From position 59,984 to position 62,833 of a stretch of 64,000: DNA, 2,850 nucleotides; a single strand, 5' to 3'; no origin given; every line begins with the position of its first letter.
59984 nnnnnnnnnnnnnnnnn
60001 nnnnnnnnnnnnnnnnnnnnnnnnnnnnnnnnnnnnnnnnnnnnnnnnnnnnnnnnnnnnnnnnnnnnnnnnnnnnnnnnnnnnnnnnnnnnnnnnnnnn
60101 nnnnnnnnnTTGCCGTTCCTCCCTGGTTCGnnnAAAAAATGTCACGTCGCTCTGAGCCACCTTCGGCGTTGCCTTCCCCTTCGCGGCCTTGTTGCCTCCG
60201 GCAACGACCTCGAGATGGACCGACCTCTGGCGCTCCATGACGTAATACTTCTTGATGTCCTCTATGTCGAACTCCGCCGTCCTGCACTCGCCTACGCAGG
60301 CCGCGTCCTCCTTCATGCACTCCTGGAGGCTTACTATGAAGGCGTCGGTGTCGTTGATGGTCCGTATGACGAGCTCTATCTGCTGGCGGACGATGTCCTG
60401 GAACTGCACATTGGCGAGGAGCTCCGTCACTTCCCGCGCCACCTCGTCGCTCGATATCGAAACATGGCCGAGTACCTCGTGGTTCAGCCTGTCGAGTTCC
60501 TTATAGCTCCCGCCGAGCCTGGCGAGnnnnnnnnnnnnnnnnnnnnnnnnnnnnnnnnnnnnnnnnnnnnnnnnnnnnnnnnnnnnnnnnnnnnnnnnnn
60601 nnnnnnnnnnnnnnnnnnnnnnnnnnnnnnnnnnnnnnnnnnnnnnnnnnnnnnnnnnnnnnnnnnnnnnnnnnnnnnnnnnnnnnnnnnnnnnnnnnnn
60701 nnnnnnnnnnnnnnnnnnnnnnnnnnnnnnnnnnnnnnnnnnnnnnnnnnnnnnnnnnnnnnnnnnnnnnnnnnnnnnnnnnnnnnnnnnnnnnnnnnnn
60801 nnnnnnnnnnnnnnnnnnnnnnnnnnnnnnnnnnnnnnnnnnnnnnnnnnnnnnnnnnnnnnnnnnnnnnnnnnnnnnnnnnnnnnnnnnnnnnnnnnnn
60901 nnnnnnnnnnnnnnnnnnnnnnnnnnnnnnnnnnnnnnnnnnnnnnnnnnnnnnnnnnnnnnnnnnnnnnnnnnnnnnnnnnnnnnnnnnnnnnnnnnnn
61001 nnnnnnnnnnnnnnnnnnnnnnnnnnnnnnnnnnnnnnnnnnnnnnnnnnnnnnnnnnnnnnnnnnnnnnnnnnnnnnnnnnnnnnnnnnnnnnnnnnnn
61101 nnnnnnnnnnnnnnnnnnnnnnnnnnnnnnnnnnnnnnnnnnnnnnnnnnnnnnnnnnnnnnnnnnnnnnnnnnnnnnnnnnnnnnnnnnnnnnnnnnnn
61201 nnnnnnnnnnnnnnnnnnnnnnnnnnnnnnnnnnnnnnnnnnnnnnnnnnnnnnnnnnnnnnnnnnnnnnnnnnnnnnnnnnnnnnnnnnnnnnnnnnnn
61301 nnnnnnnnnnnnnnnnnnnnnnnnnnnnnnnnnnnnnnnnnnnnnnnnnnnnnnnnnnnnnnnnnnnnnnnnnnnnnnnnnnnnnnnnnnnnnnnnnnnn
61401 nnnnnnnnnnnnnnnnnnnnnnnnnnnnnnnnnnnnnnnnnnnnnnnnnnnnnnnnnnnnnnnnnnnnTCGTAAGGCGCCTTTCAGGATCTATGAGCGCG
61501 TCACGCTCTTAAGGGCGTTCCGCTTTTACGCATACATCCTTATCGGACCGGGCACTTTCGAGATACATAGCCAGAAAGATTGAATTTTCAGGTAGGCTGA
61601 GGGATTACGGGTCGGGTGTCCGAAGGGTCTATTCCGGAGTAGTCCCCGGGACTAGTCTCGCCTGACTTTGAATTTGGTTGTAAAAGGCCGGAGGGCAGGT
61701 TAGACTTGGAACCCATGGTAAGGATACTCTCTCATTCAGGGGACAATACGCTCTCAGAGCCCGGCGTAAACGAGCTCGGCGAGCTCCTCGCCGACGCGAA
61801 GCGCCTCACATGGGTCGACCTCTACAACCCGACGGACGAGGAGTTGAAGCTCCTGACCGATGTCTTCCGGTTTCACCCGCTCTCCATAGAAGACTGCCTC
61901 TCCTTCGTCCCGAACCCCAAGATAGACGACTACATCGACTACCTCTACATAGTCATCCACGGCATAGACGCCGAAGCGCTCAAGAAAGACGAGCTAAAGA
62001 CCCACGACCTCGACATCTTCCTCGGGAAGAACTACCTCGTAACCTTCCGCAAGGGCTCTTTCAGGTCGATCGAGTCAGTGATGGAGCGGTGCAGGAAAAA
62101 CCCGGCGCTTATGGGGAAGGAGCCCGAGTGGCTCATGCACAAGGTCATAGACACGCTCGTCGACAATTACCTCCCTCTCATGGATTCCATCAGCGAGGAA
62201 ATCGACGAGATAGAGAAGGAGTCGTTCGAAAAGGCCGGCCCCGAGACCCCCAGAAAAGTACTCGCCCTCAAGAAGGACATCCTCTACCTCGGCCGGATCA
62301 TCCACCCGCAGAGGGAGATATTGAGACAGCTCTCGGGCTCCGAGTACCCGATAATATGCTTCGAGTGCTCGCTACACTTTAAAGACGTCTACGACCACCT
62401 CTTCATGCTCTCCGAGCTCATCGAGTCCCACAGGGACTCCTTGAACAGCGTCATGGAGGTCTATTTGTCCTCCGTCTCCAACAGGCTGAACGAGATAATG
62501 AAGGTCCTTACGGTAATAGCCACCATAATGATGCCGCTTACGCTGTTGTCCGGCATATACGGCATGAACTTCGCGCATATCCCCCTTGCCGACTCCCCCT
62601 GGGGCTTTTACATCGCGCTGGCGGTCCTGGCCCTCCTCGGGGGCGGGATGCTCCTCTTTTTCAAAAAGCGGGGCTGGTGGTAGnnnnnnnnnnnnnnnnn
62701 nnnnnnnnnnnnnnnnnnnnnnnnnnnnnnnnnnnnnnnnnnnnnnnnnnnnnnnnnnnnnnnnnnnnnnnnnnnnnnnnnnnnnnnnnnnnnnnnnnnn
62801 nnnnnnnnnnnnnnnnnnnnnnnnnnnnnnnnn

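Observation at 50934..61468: Eleven-gene chemosensory cluster with non-canonical parts: STAS protein, orphan kinase and duplicated CheD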

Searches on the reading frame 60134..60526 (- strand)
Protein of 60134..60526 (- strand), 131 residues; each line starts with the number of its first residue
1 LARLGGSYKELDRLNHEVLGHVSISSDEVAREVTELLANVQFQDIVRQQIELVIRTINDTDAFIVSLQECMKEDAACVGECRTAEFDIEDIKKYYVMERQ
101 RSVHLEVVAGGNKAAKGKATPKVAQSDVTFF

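Call 57: search_solved_structures(query=window:60134-60526:-, max_evalue=10, show_alignments=3)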
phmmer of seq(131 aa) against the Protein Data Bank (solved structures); distinct sequences matched with E-value up to 10: 7.
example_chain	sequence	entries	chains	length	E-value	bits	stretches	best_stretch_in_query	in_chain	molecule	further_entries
5but_A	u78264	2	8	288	0.077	16.6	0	1-30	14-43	Ktr system potassium uptake protein A,Ktr system potassium uptake protein A | Ktr system potassium uptake protein A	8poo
6mi3_A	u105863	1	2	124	0.16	15.5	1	7-56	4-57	NF-kB ESSENTIAL MODULATOR,NF-kappa-B essential modulator,NF-kB ESSENTIAL MODULATOR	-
6mi4_A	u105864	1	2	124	0.28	14.8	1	7-56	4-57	NF-kB ESSENTIAL MODULATOR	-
8w6e_A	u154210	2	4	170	0.39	14.3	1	24-98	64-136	HBC599 in complex with wFAP1.1 | wFAP1.1 structure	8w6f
8uao_A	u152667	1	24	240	1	13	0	41-77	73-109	DpHF18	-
7fap_A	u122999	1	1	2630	4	11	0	89-118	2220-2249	Erythrocyte membrane protein 1, PfEMP1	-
7jgg_A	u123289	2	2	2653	4.2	11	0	89-118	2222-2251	Erythrocyte membrane protein 1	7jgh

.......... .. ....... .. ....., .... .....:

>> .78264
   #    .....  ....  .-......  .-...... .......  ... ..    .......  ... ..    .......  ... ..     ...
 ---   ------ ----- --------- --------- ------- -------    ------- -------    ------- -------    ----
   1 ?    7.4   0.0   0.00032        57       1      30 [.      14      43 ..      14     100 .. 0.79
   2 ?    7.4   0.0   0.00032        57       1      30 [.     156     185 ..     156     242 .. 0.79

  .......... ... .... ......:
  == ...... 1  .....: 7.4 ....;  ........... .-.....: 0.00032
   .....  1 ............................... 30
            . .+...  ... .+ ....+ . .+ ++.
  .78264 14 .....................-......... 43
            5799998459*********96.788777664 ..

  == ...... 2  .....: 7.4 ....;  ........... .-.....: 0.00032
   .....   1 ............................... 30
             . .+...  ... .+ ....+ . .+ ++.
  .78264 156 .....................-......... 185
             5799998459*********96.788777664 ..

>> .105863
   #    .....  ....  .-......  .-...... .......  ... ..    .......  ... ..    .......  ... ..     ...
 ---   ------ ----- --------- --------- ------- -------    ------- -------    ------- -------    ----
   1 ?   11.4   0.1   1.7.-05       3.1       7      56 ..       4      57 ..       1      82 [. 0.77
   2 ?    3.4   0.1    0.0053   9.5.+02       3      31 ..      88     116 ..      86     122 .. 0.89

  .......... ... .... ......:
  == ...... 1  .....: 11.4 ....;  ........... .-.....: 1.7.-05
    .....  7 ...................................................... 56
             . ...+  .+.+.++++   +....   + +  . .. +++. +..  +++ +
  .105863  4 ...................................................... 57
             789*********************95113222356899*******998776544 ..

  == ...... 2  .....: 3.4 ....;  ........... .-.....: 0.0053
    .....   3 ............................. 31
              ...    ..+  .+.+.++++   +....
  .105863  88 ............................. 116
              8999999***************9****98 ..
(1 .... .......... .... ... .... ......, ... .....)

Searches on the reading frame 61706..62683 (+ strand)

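Call 5: search_protein_families(library=pfam, proteins=[window:61706-62683:+], max_evalue=0.01)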
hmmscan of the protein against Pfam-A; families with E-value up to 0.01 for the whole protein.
window:61706-62683:+ (325 aa): 1 family
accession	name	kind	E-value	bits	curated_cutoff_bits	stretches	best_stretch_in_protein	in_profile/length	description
PF01544.23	CorA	-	2e-68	231.3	27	1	32-321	2-292/292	CorA-like Mg2+ transporter protein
